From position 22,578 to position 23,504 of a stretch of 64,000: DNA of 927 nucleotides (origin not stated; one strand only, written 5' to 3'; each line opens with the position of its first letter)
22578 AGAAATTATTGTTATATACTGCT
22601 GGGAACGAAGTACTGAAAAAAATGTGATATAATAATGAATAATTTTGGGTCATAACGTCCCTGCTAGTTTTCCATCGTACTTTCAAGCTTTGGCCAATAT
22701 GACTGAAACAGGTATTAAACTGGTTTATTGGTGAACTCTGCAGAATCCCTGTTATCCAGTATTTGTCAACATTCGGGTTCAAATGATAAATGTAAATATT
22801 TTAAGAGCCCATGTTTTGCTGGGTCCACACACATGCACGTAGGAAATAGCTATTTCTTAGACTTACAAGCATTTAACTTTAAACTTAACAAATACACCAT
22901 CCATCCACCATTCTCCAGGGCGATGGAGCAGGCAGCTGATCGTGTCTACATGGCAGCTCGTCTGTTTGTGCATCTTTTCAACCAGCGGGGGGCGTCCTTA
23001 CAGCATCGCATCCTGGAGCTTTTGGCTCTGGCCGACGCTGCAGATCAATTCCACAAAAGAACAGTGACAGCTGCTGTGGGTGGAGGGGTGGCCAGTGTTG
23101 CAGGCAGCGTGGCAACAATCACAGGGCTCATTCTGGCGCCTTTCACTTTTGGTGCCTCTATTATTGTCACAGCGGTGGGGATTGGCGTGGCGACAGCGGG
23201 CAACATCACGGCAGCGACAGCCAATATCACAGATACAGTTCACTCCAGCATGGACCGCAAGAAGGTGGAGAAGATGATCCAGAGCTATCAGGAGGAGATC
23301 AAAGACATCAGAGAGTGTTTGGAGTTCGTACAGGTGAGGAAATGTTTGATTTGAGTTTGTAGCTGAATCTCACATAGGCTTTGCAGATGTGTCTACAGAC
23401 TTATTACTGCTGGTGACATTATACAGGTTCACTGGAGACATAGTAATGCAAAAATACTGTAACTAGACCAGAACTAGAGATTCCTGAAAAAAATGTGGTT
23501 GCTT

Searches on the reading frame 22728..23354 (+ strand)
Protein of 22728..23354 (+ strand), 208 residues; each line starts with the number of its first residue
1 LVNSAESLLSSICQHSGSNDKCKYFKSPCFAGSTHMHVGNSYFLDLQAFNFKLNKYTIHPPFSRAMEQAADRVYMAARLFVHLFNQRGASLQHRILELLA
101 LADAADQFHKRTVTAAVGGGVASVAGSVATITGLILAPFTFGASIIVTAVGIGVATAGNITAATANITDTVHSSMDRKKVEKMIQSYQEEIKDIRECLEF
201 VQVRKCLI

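Call 8: search_protein_families(library=pfam, proteins=[window:22728-23354:+], max_evalue=0.01)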
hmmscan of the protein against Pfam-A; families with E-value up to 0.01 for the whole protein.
window:22728-23354:+ (208 aa): 1 family
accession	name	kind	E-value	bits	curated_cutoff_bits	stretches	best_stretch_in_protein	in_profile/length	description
PF05461.16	ApoL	-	1.2e-23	84.5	25.9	1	74-199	47-172/298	Apolipoprotein L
